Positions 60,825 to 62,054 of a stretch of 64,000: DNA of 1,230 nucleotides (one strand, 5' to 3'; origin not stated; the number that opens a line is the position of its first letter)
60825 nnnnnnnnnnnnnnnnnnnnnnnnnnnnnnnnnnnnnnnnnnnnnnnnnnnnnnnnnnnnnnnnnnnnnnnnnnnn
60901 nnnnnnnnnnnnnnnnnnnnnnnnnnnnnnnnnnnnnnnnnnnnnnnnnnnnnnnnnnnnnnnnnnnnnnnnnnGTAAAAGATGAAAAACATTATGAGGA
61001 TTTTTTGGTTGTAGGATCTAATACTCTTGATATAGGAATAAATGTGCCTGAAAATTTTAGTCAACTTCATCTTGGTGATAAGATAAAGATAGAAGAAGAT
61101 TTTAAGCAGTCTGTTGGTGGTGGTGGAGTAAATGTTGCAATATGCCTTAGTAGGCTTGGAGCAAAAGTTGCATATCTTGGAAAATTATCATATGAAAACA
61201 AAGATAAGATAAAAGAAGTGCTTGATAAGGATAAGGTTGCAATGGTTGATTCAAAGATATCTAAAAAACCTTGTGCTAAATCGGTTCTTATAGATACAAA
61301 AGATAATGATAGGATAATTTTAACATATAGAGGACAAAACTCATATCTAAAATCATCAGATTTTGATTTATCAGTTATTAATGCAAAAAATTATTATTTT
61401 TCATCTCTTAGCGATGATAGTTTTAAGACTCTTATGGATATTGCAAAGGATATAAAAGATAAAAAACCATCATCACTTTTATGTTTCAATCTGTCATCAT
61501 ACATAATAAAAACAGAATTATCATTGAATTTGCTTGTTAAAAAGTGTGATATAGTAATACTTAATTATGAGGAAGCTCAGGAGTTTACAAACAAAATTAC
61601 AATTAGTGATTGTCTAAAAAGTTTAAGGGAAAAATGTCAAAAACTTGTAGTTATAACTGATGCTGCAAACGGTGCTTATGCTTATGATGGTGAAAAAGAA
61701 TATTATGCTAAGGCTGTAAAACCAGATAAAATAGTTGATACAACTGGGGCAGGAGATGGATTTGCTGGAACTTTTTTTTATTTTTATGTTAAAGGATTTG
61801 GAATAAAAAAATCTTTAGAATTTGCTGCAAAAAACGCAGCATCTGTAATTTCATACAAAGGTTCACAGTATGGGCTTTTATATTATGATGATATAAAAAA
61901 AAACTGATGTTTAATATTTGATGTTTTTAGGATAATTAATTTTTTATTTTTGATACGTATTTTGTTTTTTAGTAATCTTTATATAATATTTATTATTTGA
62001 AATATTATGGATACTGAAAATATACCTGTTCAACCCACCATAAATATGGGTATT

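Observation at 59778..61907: Phosphoglycerate kinase fused in-frame to a PfkB-family sugar kinase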

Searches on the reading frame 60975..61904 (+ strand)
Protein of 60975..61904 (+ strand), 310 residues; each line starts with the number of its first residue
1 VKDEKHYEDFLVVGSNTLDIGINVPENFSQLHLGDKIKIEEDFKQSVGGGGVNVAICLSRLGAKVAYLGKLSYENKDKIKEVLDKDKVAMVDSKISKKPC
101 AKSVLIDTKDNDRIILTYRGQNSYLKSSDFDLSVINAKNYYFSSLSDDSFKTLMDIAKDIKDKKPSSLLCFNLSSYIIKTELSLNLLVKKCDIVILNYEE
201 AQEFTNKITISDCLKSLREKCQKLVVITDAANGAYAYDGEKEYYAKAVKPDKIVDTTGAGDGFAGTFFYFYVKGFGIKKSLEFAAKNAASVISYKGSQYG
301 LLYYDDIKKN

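Call 11: search_solved_structures(query=window:60975-61904:+, max_evalue=0.00001, show_alignments=3)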
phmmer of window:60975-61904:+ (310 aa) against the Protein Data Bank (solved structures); distinct sequences matched with E-value up to 0.00001: 41.
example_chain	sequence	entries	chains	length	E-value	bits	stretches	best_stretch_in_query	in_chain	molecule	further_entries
4e3a_A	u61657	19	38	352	1e-18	71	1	46-285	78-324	sugar kinase protein | Probable sugar kinase protein | sugar kinase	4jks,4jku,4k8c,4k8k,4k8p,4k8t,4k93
6znx_A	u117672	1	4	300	3.5e-13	52.9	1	11-308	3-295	Ribokinase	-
2qcv_A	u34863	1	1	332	4.1e-13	52.6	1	42-299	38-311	Putative 5-dehydro-2-deoxygluconokinase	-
8cqx_A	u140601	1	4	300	4.8e-13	52.4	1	11-308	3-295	Ribokinase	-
5zwy_A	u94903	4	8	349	8.9e-13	51.5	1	7-300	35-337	Ribokinase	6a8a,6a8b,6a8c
2c49_A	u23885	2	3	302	1.3e-12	51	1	10-307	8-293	SUGAR KINASE MJ0406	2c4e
3hj6_A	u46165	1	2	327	1e-11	48.1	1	41-290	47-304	Fructokinase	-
3ubo_A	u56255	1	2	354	1.5e-11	47.5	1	46-288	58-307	adenosine kinase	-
3h49_A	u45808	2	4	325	2.8e-11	46.6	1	36-296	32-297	Ribokinase | Uncharacterized sugar kinase ydjH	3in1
4du5_A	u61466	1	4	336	1.6e-10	44.1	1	183-301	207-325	PfkB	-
6ilr_A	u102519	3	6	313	4.7e-10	42.6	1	11-297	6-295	Ribokinase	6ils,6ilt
1v19_A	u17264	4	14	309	4.9e-10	42.6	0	191-307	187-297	2-KETO-3-DEOXYGLUCONATE KINASE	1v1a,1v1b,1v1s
1tyy_A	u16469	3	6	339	4e-09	39.5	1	42-271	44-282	putative sugar kinase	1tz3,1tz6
2xtb_A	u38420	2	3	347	4.1e-09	39.5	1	30-297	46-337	ADENOSINE KINASE | Adenosine kinase, putative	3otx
4n08_A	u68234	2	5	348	4.2e-09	39.5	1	30-297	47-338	Adenosine kinase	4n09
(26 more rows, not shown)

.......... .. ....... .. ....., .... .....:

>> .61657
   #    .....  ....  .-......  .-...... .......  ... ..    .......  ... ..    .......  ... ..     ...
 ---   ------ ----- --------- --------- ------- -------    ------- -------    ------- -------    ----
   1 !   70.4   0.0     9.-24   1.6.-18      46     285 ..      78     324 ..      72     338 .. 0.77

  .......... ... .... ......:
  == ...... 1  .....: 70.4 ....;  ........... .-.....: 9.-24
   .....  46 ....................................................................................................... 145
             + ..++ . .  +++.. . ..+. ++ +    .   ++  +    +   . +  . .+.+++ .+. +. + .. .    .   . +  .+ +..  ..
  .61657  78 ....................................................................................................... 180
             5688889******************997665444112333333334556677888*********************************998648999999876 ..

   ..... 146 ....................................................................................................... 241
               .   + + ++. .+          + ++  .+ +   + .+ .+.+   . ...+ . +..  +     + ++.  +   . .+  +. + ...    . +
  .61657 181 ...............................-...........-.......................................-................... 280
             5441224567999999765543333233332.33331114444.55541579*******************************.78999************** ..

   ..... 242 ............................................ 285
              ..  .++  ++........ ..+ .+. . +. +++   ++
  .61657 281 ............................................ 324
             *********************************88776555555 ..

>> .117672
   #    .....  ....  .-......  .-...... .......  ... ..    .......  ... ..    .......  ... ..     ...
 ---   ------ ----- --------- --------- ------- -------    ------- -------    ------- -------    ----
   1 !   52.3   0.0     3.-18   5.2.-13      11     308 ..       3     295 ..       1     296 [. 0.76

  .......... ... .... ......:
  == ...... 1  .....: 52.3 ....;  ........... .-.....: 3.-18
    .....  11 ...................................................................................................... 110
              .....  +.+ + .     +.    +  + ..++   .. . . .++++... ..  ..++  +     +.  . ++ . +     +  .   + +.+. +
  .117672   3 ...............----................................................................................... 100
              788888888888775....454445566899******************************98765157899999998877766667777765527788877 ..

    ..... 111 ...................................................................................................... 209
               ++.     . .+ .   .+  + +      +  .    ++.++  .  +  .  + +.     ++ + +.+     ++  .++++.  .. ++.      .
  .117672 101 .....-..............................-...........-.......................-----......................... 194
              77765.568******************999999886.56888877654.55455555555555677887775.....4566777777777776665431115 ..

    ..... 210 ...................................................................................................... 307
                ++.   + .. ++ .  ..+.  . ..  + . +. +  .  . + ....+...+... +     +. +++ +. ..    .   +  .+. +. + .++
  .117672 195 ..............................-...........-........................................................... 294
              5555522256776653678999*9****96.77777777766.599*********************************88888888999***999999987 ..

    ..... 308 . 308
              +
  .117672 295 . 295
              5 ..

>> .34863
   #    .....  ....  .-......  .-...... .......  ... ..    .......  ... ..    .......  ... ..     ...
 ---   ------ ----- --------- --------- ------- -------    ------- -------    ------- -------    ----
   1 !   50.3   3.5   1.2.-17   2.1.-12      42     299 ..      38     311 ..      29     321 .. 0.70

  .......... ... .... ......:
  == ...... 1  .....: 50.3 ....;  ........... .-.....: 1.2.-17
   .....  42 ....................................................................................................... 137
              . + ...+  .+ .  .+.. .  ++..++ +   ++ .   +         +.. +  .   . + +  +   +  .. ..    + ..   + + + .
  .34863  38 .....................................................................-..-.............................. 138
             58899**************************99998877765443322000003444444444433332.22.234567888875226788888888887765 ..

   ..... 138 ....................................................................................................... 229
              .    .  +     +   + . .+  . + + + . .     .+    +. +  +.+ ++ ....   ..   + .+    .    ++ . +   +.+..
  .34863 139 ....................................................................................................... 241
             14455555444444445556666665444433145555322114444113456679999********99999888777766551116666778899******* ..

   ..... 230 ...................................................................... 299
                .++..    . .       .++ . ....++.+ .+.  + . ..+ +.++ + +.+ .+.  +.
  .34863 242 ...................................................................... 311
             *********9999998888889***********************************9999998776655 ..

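Call 20: find_homologous_proteins(query=window:60975-61904:+, max_evalue=0.00001)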
Query window:60975-61904:+ (310 aa): 331 proteins with E <= 0.00001 among 2225 candidates; the best 120 are listed.
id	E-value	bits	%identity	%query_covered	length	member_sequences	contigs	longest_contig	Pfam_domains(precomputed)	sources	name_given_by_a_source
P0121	3.1e-121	422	62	99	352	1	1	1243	PF08543.18,PF00294.30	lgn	-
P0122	1.7e-100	354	55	96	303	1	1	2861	PF00294.30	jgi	jgi:sugar/nucleoside kinase (ribokinase family)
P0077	3.0e-95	337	61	83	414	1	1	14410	PF00294.30,PF00162.25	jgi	jgi:sugar/nucleoside kinase (ribokinase family)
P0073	1.6e-93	331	54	96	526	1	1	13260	PF00294.30,PF00162.25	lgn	-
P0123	3.0e-88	314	49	97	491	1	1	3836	PF08543.18,PF00294.30,PF00162.25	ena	-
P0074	6.0e-86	307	47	93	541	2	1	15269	PF08543.18,PF00294.30,PF00162.25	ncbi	-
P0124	8.4e-79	283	59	71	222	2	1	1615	PF08543.18,PF00294.30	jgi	jgi:sugar/nucleoside kinase (ribokinase family)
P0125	6.9e-53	198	50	64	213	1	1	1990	PF00294.30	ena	-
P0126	9.3e-48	181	56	48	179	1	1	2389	PF00294.30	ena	-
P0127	7.3e-45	172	37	97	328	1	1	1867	PF08543.18,PF00294.30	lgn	-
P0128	2.1e-43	167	35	95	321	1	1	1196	PF08543.18,PF00294.30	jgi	jgi:ribokinase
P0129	1.8e-42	164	36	95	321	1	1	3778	PF08543.18,PF00294.30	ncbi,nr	ncbi:carbohydrate kinase family protein [Candidatus Woesearchaeota archaeon]|nr:carbohydrate kinase 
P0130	3.9e-42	163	37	96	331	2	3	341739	PF00294.30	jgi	-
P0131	8.1e-42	162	37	96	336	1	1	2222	PF00294.30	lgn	-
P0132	2.8e-41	160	36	97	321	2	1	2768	PF08543.18,PF00294.30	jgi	-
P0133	6.2e-40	156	38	83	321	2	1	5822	PF08543.18,PF00294.30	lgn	-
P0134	5.2e-39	153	37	97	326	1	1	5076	PF00294.30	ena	-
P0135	2.5e-37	147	38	97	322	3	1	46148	PF08543.18,PF00294.30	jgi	-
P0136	2.8e-37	147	37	89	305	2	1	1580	PF08543.18,PF00294.30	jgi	-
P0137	3.0e-37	147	34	97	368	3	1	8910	PF08543.18,PF00294.30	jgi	-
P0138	4.3e-37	146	36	95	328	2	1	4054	PF08543.18,PF00294.30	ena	-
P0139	4.4e-37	146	34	97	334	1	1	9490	PF08543.18,PF00294.30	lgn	-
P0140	1.2e-36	145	33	97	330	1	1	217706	PF08543.18,PF00294.30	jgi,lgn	-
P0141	1.4e-36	145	34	97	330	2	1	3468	PF00294.30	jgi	jgi:ribokinase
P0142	1.8e-36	144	35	95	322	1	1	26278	PF00294.30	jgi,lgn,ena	-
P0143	2.7e-36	144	36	97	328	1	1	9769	PF08543.18,PF00294.30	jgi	jgi:ribokinase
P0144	3.7e-36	143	33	95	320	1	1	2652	PF08543.18,PF00294.30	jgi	jgi:ribokinase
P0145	4.7e-36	143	36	95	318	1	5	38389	PF08543.18,PF00294.30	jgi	jgi:ribokinase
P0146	7.7e-36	142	34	97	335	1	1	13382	PF00294.30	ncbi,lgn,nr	ncbi:MAG: carbohydrate kinase family protein [Actinobacteria bacterium]|nr:carbohydrate kinase famil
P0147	9.3e-36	142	34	89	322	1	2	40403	PF00294.30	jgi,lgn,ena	-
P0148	1.1e-35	142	36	86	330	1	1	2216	PF00294.30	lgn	-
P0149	2.2e-35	141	34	97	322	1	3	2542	PF08543.18,PF00294.30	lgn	-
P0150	4.8e-35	139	33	96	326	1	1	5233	PF08543.18,PF00294.30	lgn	-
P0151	8.6e-35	139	36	95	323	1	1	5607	PF00294.30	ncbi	-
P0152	1.2e-34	138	34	96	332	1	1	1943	PF00294.30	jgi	jgi:ribokinase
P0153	4.8e-34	136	35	95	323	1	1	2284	PF00294.30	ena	-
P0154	6.4e-34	136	32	96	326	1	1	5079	PF08543.18,PF00294.30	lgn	-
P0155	5.3e-33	133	31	97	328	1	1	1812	PF08543.18,PF00294.30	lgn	-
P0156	9.1e-33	132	34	95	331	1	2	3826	PF08543.18,PF00294.30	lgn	-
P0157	3.0e-32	130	35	87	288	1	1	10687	PF08543.18,PF00294.30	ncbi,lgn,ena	-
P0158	3.4e-32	130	35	95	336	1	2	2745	PF00294.30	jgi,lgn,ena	-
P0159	1.0e-31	129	34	94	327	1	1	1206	PF08543.18,PF00294.30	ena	-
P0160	2.1e-31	128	33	97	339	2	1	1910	PF00294.30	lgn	-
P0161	4.6e-31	126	32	96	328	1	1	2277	PF08543.18,PF00294.30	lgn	-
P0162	7.2e-31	126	32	96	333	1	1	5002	PF08543.18,PF00294.30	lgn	-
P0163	7.7e-31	126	33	81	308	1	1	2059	PF00294.30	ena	-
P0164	1.0e-30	125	39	87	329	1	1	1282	PF08543.18,PF00294.30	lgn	-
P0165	4.1e-30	123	33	97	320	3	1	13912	PF00294.30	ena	-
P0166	6.4e-30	123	33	99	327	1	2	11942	PF00294.30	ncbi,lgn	-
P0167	1.3e-29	122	33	96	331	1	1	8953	PF00294.30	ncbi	-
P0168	1.4e-29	122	31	95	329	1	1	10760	PF00294.30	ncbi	-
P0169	1.6e-29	121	33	95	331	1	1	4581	PF00294.30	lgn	-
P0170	6.1e-28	116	32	96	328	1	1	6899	PF08543.18,PF00294.30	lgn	-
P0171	8.8e-28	116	31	96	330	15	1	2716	PF08543.18,PF00294.30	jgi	-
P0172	1.3e-27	115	32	95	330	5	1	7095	PF08543.18,PF00294.30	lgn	-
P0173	1.5e-27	115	31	95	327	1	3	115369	PF08543.18,PF00294.30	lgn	-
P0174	1.6e-27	115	30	96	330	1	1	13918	PF08543.18,PF00294.30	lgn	-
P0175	3.7e-27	114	30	97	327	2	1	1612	PF08543.18,PF00294.30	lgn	-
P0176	5.9e-27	113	37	65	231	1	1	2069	PF08543.18,PF00294.30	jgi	jgi:sugar/nucleoside kinase (ribokinase family)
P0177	2.2e-25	108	32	95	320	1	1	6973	PF00294.30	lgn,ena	-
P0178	2.9e-25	107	33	90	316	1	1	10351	PF08543.18,PF00294.30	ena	-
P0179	1.8e-24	105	29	95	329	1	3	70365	PF08543.18,PF00294.30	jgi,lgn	-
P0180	5.8e-24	103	30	89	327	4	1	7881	PF00294.30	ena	-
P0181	9.0e-24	102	33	95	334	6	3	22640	PF00294.30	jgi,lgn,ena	-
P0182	2.3e-23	101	30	94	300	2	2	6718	PF00294.30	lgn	-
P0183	5.6e-23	100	31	86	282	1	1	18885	PF00294.30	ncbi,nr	ncbi:MAG: PfkB family carbohydrate kinase, partial [bacterium]|nr:PfkB family carbohydrate kinase [b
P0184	8.4e-23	99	33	86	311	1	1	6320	PF00294.30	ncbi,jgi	-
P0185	2.6e-22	98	30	96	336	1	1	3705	PF00294.30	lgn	-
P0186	3.6e-22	97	30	90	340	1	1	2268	PF00294.30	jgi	jgi:sugar/nucleoside kinase (ribokinase family)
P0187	4.3e-22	97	30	94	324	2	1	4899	PF00294.30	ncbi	-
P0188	7.7e-22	96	30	75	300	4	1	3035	PF00294.30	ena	-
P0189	1.2e-21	95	30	90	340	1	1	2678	PF00294.30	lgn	-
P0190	1.3e-21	95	31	90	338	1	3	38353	PF00294.30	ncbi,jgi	ncbi:MAG: carbohydrate kinase family protein [Promethearchaeota archaeon]|jgi:sugar/nucleoside kinas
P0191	2.2e-21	95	32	90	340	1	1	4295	PF00294.30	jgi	-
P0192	2.3e-21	95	31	77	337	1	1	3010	PF00294.30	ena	-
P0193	3.2e-21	94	33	82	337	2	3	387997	PF00294.30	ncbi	ncbi:MAG: carbohydrate kinase family protein [Candidatus Hermodarchaeota archaeon]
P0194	4.0e-21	94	32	90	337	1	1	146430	PF00294.30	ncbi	ncbi:MAG: carbohydrate kinase family protein [Promethearchaeota archaeon]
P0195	5.2e-21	93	30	97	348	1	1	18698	PF00294.30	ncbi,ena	-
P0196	5.8e-21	93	31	90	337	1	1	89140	PF00294.30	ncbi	ncbi:MAG: carbohydrate kinase family protein [Promethearchaeota archaeon]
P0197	5.9e-21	93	30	90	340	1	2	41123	PF00294.30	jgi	jgi:sugar/nucleoside kinase (ribokinase family)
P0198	6.1e-21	93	30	92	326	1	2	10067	PF00294.30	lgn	-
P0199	7.7e-21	93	31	90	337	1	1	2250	PF00294.30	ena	-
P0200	1.1e-20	92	31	76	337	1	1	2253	PF00294.30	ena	-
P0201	1.3e-20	92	33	85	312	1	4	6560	PF08543.18,PF00294.30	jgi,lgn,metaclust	metaclust:\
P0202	1.3e-20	92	29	90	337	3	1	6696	PF00294.30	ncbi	-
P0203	1.4e-20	92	30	90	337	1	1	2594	PF00294.30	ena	-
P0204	2.0e-20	92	31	93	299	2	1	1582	PF00294.30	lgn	-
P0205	2.0e-20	91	31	77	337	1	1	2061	PF00294.30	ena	-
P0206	2.2e-20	91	29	95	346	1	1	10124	PF00294.30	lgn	-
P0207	2.2e-20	91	31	90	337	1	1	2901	PF00294.30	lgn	-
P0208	2.4e-20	91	32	90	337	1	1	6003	PF00294.30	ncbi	ncbi:MAG: carbohydrate kinase family protein [Candidatus Thorarchaeota archaeon]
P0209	2.4e-20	91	31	95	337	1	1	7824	PF00294.30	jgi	-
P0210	2.6e-20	91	30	90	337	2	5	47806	PF00294.30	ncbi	ncbi:MAG: carbohydrate kinase family protein [Promethearchaeota archaeon]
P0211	2.7e-20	91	31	90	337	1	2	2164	PF00294.30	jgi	-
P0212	3.0e-20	91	31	90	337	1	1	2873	PF00294.30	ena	-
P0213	3.2e-20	91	31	88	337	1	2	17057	PF00294.30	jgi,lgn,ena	-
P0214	3.3e-20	91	31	90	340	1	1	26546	PF00294.30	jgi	-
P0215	3.6e-20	91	31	90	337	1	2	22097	PF00294.30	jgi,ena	-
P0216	3.6e-20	91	32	82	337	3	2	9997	PF00294.30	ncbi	ncbi:MAG: carbohydrate kinase family protein [Promethearchaeota archaeon]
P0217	3.8e-20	91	31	90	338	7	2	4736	PF00294.30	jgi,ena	-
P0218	4.1e-20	90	32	90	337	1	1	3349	PF00294.30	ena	-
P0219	4.6e-20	90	28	90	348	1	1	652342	PF00294.30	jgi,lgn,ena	-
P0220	4.7e-20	90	31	90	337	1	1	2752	PF00294.30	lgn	-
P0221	5.9e-20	90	31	79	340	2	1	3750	PF00294.30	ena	-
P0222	6.0e-20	90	31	88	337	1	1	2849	PF00294.30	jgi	-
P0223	6.2e-20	90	30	90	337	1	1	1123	PF00294.30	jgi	jgi:ribokinase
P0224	6.3e-20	90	31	90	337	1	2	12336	PF00294.30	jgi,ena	-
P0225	6.4e-20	90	29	90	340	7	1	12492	PF00294.30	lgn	-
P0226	6.4e-20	90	31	90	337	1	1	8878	PF00294.30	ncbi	-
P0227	7.2e-20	90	31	88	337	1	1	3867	PF00294.30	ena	-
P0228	7.8e-20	90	31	88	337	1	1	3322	PF00294.30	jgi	-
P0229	8.2e-20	89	31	88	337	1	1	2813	PF00294.30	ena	-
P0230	9.0e-20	89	31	88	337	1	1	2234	PF00294.30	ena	-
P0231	9.7e-20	89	30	88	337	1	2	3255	PF00294.30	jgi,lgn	-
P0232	9.7e-20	89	32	89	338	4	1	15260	PF00294.30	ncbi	ncbi:MAG: carbohydrate kinase family protein [Candidatus Thorarchaeota archaeon]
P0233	1.0e-19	89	31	89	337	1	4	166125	PF00294.30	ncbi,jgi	ncbi:MAG: carbohydrate kinase family protein [Promethearchaeota archaeon]|jgi:sugar/nucleoside kinas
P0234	1.4e-19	89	32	90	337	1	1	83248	PF00294.30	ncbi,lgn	ncbi:MAG: carbohydrate kinase family protein [Candidatus Thorarchaeota archaeon]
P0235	1.4e-19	89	28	84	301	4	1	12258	PF00294.30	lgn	-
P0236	1.6e-19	89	32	90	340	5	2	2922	PF00294.30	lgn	-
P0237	1.7e-19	88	26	93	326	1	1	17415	PF00294.30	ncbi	-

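Call 30: find_encoding_contigs(protein=P0122, flank=5000, max_places=3)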
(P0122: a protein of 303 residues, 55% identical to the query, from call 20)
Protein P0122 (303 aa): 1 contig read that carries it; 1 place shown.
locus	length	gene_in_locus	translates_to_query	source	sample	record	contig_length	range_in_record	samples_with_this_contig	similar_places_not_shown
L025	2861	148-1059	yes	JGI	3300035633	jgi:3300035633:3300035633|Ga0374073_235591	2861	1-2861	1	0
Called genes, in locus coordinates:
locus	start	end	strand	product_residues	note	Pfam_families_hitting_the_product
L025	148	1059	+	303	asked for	PF00294:PfkB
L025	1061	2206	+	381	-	-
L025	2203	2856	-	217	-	-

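Call 31: find_encoding_contigs(protein=P0130, flank=10000, max_places=2)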
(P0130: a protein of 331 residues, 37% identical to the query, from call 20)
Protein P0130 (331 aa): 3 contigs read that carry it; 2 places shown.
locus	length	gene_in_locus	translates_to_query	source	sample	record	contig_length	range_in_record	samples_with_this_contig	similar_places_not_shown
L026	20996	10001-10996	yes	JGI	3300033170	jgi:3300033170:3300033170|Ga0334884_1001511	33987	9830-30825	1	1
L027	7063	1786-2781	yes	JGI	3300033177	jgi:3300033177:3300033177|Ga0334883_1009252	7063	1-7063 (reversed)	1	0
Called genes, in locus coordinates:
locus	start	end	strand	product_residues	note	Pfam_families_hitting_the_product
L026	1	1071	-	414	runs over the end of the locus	PF01702:TGT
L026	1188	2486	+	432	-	PF01336:tRNA_anti-codon, PF00152:tRNA-synt_2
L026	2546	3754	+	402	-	PF00149:Metallophos, PF12850:Metallophos_2 (weak)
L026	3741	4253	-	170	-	-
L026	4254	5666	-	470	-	PF01326:PPDK_N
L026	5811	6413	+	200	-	-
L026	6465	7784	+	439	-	PF07690:MFS_1 (weak)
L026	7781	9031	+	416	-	PF13570:Beta-prop_ACSF4, PF13517:FG-GAP_3 (faint), PF14783:BBS2_Mid (faint), PF23381:Beta-prop_IFT122_1st (faint), PF25292:Beta-prop_CGLA, PF13360:PQQ_2 (weak), PF13570:Beta-prop_ACSF4, PF25292:Beta-prop_CGLA, +2 more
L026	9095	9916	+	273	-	PF06745:ATPase, PF23442:DUF7125 (weak)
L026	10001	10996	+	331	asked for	PF00294:PfkB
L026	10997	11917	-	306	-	PF01116:F_bP_aldolase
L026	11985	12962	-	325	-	PF01555:N6_N4_Mtase (weak), PF01170:UPF0020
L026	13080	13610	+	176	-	-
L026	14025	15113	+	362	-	PF00091:Tubulin, PF12327:FtsZ_C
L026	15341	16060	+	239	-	-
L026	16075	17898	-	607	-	PF19291:TREH_N, PF00723:Glyco_hydro_15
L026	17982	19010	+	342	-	PF04055:Radical_SAM, PF08608:Wyosine_form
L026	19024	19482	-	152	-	PF03013:Pyr_excise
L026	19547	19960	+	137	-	PF18477:PIN_9, PF04900:Fcf1 (weak)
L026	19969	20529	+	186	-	PF03876:SHS2_Rpb7-N, PF00575:S1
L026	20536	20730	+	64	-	PF06093:Spt4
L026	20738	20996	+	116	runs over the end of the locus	PF01282:Ribosomal_S24e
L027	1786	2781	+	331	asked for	PF00294:PfkB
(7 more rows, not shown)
